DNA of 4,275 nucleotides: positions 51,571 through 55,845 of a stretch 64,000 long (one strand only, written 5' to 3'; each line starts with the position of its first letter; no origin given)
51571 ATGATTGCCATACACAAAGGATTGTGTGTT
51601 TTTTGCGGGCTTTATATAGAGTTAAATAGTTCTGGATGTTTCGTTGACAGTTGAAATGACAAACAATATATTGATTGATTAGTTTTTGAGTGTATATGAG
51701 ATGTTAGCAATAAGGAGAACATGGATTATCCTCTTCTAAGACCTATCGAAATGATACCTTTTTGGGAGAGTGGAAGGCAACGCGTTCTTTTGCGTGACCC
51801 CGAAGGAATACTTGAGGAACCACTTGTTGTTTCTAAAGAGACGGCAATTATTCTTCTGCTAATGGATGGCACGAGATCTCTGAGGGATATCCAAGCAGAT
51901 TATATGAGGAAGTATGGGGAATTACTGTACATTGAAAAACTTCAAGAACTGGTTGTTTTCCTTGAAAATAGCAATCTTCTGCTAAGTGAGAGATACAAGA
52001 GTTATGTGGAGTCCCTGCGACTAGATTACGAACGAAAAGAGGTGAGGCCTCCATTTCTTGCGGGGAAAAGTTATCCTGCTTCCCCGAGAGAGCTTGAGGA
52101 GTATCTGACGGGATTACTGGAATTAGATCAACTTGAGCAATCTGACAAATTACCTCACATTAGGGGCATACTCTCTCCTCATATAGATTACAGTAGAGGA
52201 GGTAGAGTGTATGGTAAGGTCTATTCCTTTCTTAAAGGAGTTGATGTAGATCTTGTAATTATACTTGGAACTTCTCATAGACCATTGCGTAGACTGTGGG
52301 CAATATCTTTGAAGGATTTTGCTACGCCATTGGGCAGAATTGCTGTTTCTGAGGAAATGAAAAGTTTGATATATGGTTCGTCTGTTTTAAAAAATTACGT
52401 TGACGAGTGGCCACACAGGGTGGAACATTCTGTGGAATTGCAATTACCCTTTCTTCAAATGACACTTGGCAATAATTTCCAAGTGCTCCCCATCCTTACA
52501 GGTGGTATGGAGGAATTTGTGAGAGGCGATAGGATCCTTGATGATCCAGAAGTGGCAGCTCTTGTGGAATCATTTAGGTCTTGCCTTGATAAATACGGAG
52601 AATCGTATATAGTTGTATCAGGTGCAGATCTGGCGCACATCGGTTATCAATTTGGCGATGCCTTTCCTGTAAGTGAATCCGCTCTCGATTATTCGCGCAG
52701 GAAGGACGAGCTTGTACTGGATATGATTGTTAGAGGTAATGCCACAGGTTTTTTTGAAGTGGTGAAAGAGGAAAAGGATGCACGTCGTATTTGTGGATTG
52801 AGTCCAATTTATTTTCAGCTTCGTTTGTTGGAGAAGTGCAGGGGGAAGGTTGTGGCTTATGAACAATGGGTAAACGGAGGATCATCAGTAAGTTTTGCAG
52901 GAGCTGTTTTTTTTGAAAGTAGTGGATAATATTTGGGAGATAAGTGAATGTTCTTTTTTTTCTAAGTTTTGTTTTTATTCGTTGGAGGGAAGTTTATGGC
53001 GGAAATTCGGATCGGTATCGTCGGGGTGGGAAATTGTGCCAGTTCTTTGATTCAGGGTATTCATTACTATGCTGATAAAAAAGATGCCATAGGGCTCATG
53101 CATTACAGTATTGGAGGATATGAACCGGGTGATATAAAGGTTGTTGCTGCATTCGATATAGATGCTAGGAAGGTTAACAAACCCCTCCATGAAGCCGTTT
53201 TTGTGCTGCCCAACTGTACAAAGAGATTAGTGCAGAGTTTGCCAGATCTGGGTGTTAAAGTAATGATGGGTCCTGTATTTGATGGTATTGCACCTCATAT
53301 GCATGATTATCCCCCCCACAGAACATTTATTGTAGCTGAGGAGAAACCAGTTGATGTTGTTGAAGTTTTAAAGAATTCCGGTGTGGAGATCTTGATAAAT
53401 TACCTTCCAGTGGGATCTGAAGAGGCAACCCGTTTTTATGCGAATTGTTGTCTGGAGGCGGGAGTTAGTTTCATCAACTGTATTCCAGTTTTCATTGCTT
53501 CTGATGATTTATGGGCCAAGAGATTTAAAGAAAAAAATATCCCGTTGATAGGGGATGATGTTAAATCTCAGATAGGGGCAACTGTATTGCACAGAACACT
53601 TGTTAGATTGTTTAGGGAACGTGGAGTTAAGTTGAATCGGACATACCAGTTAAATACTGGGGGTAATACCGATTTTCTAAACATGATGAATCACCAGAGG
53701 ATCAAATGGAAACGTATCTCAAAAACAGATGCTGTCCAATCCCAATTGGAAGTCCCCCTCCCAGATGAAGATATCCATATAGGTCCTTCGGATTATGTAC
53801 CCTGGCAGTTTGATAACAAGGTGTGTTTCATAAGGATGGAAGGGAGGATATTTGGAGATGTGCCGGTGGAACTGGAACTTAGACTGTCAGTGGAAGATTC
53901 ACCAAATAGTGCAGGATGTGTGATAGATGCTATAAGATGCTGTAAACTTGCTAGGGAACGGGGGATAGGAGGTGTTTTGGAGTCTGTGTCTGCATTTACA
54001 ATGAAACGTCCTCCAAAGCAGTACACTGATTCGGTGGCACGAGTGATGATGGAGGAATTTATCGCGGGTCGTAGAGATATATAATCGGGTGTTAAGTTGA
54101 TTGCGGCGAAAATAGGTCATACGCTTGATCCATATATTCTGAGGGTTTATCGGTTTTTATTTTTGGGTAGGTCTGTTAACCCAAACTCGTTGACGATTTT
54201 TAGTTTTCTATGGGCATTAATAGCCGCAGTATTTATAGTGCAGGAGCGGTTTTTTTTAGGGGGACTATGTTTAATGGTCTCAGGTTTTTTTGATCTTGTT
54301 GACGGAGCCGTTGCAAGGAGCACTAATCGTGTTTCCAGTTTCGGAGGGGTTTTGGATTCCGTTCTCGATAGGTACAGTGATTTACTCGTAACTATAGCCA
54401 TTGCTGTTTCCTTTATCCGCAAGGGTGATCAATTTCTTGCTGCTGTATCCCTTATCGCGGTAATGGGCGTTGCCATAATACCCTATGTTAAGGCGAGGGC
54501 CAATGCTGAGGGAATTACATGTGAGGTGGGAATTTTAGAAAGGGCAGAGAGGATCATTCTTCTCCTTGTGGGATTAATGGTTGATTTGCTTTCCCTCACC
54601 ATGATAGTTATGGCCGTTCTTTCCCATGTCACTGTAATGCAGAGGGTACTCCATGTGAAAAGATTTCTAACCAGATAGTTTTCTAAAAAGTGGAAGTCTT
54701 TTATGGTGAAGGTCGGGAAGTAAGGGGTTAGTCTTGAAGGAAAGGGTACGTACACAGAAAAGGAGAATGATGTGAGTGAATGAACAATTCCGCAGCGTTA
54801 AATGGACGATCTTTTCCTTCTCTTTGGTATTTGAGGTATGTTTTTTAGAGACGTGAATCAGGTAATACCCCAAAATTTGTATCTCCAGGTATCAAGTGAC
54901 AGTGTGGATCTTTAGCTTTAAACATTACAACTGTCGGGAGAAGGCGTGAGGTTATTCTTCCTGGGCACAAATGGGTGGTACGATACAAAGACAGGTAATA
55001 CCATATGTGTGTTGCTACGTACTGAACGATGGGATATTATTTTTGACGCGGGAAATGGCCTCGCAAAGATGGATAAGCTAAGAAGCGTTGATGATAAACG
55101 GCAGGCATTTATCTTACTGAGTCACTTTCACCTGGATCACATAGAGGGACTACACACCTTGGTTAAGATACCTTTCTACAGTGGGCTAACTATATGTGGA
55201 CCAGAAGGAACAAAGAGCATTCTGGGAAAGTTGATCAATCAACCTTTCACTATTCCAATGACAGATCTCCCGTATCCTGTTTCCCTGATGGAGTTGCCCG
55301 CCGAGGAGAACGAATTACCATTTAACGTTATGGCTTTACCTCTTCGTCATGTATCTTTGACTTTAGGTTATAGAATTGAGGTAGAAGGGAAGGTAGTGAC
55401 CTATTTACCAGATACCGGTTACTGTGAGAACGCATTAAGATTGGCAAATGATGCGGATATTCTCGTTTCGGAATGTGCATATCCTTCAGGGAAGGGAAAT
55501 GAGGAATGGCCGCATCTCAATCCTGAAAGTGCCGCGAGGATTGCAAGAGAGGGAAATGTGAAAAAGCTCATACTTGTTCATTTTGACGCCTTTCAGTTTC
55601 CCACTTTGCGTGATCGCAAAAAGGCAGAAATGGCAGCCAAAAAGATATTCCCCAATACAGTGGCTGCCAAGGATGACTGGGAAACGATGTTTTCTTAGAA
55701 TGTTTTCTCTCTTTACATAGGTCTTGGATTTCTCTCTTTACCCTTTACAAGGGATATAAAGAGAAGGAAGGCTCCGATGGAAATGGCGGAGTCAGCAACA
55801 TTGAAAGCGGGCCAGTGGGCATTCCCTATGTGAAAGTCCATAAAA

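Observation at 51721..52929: MEMO-family enzyme fused to an N-terminal PqqD-like peptide-binding (RRE-like) domain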

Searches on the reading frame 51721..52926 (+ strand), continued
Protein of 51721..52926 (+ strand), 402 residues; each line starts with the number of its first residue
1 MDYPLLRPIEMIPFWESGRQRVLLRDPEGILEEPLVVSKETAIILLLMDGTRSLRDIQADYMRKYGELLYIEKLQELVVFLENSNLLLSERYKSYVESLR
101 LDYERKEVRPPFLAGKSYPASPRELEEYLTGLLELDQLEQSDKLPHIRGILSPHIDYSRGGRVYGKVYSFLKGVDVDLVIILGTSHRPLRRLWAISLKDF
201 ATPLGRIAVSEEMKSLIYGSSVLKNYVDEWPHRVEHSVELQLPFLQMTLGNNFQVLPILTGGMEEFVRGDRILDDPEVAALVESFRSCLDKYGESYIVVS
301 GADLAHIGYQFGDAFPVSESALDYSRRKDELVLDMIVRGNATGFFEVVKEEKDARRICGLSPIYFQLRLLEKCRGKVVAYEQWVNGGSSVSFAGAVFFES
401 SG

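Call 75: search_protein_families(library=pfam, proteins=[L151:255-1838:+, L152:7202-8185:+, L122:7274-7945:+, L117:5007-5966:+, L106:7202-9004:+], max_evalue=0.001)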
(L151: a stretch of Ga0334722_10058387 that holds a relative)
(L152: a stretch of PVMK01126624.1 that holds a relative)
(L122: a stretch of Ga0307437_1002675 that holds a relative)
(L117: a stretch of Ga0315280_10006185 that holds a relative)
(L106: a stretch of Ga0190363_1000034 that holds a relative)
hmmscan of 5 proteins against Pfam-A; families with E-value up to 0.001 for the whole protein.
L151:255-1838:+ (528 aa): 1 family
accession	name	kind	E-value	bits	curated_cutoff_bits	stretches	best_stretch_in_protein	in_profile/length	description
PF02538.19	Hydantoinase_B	-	3.3e-207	689.5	26.8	1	12-525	2-518/519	Hydantoinase B/oxoprolinase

L152:7202-8185:+ (328 aa): 1 family
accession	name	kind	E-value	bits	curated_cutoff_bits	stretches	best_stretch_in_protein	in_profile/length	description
PF01244.27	Peptidase_M19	-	8.9e-85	285.1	26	1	13-323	4-318/319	Membrane dipeptidase (Peptidase family M19)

L122:7274-7945:+ (224 aa): 2 families
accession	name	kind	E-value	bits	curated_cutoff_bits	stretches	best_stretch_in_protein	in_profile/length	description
PF18481.7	DUF5616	-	3.3e-41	141.3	27.6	1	66-203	2-139/140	Domain of unknown function (DUF5616)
PF04256.18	DUF434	-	1.2e-21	76.6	27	1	7-61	2-56/56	Protein of unknown function (DUF434)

L117:5007-5966:+ (320 aa): 0 families

L106:7202-9004:+ (601 aa): 1 family
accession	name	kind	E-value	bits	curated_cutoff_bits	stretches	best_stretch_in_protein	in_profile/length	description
PF19676.4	DUF6178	-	1.3e-156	522.8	25.5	1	29-597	2-560/561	Family of unknown function (DUF6178)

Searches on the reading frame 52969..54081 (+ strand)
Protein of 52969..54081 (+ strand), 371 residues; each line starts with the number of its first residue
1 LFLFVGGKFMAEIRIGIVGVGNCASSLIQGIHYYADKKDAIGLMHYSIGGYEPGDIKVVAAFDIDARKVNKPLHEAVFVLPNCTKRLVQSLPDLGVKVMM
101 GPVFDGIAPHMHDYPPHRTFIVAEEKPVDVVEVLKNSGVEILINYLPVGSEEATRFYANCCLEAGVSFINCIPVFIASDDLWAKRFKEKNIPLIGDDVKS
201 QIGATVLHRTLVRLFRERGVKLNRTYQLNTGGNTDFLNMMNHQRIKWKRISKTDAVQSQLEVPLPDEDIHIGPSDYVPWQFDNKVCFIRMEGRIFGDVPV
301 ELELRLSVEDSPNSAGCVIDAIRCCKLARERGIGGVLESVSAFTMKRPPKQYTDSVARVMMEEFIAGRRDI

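Call 3: search_protein_families(library=pfam, proteins=[window:52969-54081:+], max_evalue=1)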
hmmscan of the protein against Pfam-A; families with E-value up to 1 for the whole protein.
window:52969-54081:+ (371 aa): 3 families
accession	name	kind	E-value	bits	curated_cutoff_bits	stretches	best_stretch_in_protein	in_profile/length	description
PF01658.22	Inos-1-P_synth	-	2.5e-34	118.1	27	1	203-311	1-107/107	Myo-inositol-1-phosphate synthase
PF09318.15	Glyco_trans_A_1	-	0.051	13.6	27.4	1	166-244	62-136/199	Glycosyl transferase 1 domain A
PF07994.18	NAD_binding_5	-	0.092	12.6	25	1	154-253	205-251/321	Myo-inositol-1-phosphate synthase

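Call 4: search_protein_families(library=ncbifam, proteins=[window:52969-54081:+], max_evalue=1)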
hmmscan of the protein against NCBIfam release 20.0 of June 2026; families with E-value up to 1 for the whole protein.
window:52969-54081:+ (371 aa): 3 families
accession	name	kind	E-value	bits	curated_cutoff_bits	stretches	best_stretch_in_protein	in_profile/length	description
TIGR03450.1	mycothiol_INO1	equivalog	2.5e-131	438.1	638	1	13-365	1-355/355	inositol-3-phosphate synthase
NF003094.0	PRK04017.1-5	equivalog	0.0015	18.6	124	1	125-225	8-100/128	hypothetical protein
NF003996.0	PRK05472.2-5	equivalog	0.0092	15.8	138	1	48-76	95-123/209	redox-sensing transcriptional repressor Rex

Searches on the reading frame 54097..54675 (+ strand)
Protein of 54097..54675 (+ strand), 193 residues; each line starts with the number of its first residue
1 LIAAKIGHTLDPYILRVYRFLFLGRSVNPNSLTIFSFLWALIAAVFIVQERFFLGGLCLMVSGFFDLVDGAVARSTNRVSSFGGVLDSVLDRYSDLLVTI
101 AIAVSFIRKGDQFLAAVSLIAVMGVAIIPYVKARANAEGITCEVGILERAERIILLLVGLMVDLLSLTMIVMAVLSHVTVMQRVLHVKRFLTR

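Call 3: search_protein_families(library=pfam, proteins=[window:54097-54675:+], max_evalue=1)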
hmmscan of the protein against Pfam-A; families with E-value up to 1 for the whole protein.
window:54097-54675:+ (193 aa): 1 family
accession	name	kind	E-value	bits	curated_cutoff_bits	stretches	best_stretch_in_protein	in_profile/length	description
PF01066.26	CDP-OH_P_transf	-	2.1e-17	64.3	22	1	28-175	3-146/152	CDP-alcohol phosphatidyltransferase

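Call 4: search_protein_families(library=ncbifam, proteins=[window:54097-54675:+], max_evalue=1)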
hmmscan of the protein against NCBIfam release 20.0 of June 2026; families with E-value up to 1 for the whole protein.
window:54097-54675:+ (193 aa): 9 families
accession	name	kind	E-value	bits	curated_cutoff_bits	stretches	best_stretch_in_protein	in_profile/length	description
NF040950.1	archin_ph_syn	equivalog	6.9e-45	153.2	180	1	26-189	23-189/191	archaetidylinositol phosphate synthase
NF045883.1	PIPSynth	equivalog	6.5e-36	123.9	170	1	23-189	19-194/197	phosphatidylinositol phosphate synthase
NF052561.1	PIPSynBT1523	equivalog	9.4e-25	87.7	350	2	26-159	24-167/232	hypothetical protein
NF041135.1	IPPtranDIPPsyn_Thcocales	equivalog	4.5e-21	75.3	580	1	24-189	247-418/419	bifunctional L-myo-inositol-1-phosphate cytidylyltransferase/CDP-L-myo-inositol myo-inositolphosphotransferase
TIGR00560.1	pgsA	equivalog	2.7e-05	24.8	109.1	1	33-107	8-85/183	CDP-diacylglycerol--glycerol-3-phosphate 3-phosphatidyltransferase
NF053678.1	ClpnSynClsA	equivalog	3.3e-05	24.1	240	1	37-107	20-85/180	cardiolipin synthase ClsA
TIGR00473.1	pssA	equivalog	3.3e-05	24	107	1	34-122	2-90/153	CDP-diacylglycerol--serine O-phosphatidyltransferase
NF038087.1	arch_ser_synth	exception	0.00017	21.3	240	1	33-94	11-74/216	archaetidylserine synthase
NF008090.0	PRK10832.1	equivalog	0.011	15.8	304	1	47-103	27-80/182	CDP-diacylglycerol--glycerol-3-phosphate 3-phosphatidyltransferase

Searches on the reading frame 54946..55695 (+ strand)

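Call 3: search_protein_families(library=pfam, proteins=[window:54946-55695:+], max_evalue=1)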
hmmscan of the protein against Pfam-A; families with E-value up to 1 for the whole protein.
window:54946-55695:+ (250 aa): 2 families
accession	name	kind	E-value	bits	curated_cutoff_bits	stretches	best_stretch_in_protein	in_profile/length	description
PF12706.13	Lactamase_B_2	-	8.7e-22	78.1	27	1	31-213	3-200/200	Beta-lactamase superfamily domain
PF00753.33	Lactamase_B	-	5.8e-07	30.1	22.7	1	21-76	8-67/196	Metallo-beta-lactamase superfamily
